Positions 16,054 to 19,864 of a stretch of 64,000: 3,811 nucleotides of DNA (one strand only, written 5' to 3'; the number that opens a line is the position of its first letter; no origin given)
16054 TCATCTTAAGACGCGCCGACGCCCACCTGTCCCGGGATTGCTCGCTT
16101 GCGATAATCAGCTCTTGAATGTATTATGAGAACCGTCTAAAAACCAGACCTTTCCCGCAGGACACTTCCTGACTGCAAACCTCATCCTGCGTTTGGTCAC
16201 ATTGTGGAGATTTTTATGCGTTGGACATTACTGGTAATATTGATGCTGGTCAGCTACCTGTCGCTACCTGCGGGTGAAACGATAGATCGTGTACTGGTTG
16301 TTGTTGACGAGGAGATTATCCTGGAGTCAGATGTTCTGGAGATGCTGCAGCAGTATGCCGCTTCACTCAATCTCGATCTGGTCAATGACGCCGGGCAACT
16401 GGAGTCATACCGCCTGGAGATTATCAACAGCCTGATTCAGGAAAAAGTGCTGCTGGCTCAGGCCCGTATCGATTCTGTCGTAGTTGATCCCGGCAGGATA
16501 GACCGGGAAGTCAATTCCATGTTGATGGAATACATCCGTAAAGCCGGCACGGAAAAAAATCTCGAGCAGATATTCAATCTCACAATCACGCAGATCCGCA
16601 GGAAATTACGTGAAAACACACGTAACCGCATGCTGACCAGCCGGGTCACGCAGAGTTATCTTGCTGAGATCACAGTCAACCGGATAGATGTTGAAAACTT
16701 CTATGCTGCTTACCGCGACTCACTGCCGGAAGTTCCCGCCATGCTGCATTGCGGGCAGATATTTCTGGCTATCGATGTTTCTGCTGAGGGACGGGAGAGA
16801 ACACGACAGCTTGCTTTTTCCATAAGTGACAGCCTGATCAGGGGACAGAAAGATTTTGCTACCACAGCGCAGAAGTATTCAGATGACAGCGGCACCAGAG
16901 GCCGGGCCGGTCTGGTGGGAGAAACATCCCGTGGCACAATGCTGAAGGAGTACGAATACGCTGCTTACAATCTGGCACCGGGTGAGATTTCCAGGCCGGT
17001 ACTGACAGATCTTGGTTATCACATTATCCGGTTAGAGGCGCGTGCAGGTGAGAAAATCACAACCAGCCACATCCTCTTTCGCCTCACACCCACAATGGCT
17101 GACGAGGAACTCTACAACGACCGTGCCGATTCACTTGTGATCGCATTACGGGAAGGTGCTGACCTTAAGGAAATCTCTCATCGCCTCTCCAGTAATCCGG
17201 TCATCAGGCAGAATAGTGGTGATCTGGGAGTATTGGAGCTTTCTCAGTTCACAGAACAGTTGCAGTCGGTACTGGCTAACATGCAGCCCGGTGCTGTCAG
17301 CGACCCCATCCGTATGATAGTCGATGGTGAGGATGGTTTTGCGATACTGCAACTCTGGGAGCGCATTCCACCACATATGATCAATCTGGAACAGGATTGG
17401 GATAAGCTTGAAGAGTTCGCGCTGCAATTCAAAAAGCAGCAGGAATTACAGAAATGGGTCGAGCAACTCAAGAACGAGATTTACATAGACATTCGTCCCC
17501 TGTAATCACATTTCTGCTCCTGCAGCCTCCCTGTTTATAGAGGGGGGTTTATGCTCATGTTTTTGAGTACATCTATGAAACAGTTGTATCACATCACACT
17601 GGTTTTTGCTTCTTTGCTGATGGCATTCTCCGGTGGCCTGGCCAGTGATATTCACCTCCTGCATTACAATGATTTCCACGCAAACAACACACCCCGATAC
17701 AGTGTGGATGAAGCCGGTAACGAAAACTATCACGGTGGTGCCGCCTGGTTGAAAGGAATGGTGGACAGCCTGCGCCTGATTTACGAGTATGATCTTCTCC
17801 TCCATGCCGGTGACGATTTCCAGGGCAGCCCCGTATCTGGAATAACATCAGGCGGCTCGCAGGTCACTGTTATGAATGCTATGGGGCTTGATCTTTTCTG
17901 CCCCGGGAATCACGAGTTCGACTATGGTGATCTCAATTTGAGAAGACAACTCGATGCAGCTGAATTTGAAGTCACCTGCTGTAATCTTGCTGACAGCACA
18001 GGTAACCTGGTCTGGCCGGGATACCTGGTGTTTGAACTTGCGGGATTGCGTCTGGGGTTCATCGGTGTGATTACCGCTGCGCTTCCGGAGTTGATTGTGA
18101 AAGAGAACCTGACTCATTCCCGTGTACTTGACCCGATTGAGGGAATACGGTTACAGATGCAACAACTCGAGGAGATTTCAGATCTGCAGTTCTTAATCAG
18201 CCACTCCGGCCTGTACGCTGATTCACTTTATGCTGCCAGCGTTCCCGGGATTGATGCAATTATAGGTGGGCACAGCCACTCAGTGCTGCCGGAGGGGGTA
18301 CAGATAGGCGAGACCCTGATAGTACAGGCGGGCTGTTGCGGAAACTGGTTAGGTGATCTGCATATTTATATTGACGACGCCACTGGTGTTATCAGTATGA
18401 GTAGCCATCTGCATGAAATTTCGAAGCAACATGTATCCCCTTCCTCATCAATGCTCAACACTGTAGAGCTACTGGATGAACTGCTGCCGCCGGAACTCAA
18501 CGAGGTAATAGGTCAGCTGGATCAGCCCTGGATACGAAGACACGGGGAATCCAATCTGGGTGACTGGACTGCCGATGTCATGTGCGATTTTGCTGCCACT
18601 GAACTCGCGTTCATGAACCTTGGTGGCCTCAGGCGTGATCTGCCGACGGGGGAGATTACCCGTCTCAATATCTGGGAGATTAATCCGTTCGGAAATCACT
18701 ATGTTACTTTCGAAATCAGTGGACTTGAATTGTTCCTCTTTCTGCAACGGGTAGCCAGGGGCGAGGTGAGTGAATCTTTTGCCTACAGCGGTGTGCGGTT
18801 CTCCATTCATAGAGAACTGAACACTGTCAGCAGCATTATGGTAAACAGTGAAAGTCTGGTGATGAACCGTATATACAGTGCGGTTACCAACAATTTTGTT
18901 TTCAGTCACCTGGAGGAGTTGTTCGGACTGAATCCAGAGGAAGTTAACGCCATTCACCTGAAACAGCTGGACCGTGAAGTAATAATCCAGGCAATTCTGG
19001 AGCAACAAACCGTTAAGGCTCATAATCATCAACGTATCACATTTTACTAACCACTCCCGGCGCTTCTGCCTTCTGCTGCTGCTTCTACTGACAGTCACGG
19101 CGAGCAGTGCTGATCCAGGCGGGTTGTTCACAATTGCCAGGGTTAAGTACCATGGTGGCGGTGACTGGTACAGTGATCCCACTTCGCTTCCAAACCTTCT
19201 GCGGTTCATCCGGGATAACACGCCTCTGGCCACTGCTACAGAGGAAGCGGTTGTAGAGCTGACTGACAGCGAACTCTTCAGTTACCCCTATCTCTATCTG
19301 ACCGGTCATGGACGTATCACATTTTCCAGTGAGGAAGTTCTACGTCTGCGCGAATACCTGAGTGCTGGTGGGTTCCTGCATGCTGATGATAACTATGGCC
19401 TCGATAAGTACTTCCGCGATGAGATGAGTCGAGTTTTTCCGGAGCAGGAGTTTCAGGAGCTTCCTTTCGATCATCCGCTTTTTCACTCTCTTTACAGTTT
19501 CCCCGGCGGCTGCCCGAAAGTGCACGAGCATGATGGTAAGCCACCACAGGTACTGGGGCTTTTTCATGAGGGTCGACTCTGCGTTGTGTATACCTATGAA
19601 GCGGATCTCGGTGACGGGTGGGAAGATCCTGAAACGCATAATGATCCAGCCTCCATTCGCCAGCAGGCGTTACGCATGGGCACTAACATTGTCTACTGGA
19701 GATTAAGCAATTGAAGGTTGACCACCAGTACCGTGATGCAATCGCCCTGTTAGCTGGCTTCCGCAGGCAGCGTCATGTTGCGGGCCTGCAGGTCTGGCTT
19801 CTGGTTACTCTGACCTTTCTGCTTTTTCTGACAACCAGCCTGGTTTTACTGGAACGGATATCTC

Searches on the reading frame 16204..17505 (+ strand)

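Call 8: search_protein_families(library=pfam, proteins=[window:16204-17505:+], max_evalue=0.001)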
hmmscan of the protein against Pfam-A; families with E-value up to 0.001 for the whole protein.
window:16204-17505:+ (433 aa): 5 families
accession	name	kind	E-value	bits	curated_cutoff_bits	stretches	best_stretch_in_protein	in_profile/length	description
PF00639.27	Rotamase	-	1.6e-32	112.7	21.7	2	186-278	2-96/97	PPIC-type PPIASE domain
PF13616.12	Rotamase_3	-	2.6e-27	96.1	22.5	2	184-278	19-113/116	PPIC-type PPIASE domain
PF13145.12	Rotamase_2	-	2.4e-10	41.7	27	1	216-283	49-111/121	PPIC-type PPIASE domain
PF09312.16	SurA_N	-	0.00018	22.1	30.8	1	27-109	1-82/118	SurA N-terminal domain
PF13624.11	SurA_N_3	-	0.00056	20.2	27.2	0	10-106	20-120/162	SurA-like N-terminal domain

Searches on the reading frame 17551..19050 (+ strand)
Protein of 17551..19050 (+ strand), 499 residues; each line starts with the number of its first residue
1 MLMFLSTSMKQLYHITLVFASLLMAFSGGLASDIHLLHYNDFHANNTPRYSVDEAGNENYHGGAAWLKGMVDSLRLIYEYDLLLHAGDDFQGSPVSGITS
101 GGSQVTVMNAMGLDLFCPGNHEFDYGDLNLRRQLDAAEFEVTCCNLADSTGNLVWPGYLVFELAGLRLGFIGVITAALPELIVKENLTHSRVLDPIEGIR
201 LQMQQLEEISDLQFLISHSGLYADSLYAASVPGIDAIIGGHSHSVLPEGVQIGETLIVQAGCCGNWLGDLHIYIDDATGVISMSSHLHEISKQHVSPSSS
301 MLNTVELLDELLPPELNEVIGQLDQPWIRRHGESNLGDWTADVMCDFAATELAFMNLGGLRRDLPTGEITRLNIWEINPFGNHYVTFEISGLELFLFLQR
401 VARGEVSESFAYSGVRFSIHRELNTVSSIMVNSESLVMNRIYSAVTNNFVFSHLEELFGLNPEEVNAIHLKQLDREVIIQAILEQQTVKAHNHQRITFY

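Call 8: search_protein_families(library=pfam, proteins=[window:17551-19050:+], max_evalue=0.001)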
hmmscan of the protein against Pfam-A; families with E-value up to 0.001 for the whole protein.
window:17551-19050:+ (499 aa): 2 families
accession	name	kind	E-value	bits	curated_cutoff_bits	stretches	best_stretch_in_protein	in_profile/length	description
PF02872.23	5_nucleotid_C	-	2.5e-21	76.9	23.6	1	319-454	1-150/158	5'-nucleotidase, C-terminal domain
PF00149.33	Metallophos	-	3.4e-09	37.8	21.5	1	35-244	2-190/191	Calcineurin-like phosphoesterase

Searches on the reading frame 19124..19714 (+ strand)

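Call 8: search_protein_families(library=pfam, proteins=[window:19124-19714:+], max_evalue=0.001)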
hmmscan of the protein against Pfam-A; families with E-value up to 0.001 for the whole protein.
window:19124-19714:+ (196 aa): 1 family
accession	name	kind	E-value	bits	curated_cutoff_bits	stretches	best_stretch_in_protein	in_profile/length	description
PF13709.12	DUF4159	-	1e-68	231.3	25.9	1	3-193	1-201/202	Domain of unknown function (DUF4159)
